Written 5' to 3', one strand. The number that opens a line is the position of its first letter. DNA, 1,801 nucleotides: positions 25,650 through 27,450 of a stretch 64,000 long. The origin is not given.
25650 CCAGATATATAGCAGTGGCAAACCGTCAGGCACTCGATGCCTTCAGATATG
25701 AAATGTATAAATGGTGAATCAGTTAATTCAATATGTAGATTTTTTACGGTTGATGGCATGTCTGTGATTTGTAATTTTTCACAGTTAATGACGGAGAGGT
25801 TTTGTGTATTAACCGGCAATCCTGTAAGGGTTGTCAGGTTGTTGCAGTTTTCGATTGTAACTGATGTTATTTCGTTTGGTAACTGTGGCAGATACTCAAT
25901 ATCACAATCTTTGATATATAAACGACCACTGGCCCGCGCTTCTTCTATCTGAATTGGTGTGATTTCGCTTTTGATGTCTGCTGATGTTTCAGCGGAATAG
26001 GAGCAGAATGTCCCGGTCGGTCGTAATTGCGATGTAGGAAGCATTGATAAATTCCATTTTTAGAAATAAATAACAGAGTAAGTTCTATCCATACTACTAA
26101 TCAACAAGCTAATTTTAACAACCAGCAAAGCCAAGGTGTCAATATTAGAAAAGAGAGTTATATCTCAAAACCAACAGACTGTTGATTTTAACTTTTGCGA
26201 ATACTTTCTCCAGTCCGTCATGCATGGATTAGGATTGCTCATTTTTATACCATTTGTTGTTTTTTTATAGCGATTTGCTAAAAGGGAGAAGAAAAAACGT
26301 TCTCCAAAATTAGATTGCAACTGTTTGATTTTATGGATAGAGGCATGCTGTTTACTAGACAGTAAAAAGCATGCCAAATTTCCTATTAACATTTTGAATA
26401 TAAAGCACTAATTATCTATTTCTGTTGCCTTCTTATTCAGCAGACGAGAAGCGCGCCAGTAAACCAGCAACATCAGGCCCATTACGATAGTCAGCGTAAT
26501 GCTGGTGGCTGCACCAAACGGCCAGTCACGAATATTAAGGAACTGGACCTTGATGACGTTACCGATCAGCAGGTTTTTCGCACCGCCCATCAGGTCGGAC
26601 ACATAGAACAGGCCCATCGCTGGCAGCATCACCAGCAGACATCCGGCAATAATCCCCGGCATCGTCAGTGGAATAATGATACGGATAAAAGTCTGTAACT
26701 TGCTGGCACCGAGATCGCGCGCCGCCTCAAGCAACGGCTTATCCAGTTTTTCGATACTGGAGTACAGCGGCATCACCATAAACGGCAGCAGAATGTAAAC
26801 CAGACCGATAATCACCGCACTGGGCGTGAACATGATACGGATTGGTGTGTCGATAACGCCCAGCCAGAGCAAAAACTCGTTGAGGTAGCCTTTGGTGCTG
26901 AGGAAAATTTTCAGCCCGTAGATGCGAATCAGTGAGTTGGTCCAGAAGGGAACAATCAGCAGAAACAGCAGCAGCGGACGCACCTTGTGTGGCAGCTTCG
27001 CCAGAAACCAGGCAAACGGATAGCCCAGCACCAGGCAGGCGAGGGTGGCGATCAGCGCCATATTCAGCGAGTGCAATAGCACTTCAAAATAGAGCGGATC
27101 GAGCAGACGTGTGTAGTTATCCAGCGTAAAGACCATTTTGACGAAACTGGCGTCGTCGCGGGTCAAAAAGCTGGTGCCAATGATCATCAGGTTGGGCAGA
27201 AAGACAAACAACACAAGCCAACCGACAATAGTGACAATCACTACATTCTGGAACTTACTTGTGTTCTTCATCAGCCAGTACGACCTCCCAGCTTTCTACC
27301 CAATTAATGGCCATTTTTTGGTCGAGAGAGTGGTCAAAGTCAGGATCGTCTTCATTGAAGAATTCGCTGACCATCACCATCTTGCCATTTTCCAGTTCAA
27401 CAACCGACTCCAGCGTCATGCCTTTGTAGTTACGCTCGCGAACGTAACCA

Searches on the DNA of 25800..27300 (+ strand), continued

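Call 35: search_dna_similar(query=L002:2950-3049:+, collection=ecoli_genomes, mode=near, max_rows=5)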
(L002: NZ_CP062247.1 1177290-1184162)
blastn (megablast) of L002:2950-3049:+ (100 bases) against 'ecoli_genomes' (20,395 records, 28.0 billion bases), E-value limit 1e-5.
Records with a match: 5435; places in all: 7042; records where one place covers at least 80% of the query: 3800.
Genomes with a match: 5425 of 5426; with a place that covers at least 80% of the query: 3800. Places per genome that has any: lowest 1, median 1, highest 3. On chromosomes: 7029 places; on plasmids: 13.
Best place of each record, by identity: >=99% 2988; 95-99% 2447.
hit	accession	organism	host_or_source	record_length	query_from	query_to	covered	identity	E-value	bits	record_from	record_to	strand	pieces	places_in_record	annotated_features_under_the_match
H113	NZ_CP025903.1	Escherichia coli strain 300709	Homo sapiens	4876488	1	100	100%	100.0%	2e-44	185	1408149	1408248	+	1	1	potB: spermidine/putrescine ABC transporter permease PotB | potC: spermidine/putrescine ABC transporter permease PotC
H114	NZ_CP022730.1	Escherichia coli strain SA186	Homo sapiens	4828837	1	100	100%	100.0%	2e-44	185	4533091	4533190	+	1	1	potB: spermidine/putrescine ABC transporter permease PotB | potC: spermidine/putrescine ABC transporter permease PotC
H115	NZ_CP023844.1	Escherichia coli strain 4/1-1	Homo sapiens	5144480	1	100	100%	100.0%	2e-44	185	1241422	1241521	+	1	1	potB: spermidine/putrescine ABC transporter permease PotB | potC: spermidine/putrescine ABC transporter permease PotC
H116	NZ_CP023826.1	Escherichia coli strain 4/4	Homo sapiens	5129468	1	100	100%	100.0%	2e-44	185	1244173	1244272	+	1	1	potB: spermidine/putrescine ABC transporter permease PotB | potC: spermidine/putrescine ABC transporter permease PotC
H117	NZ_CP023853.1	Escherichia coli strain 2/0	Homo sapiens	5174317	1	100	100%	100.0%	2e-44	185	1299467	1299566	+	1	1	potB: spermidine/putrescine ABC transporter permease PotB | potC: spermidine/putrescine ABC transporter permease PotC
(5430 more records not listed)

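Call 36: search_rna_families(source=window, start=25800, end=26700, threshold=evalue, max_evalue=1)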
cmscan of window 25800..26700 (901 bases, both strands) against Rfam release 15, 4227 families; matches with E-value up to 1: 0.
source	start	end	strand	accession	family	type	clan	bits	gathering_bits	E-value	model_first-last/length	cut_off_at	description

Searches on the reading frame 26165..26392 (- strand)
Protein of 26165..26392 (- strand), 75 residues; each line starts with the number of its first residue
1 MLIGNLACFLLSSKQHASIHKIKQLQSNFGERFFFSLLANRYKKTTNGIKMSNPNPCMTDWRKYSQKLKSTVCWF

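Call 30: search_protein_families(library=pfam, proteins=[window:26165-26392:-], max_evalue=0.01)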
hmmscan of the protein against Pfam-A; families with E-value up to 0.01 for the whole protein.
window:26165-26392:- (75 aa): 0 families
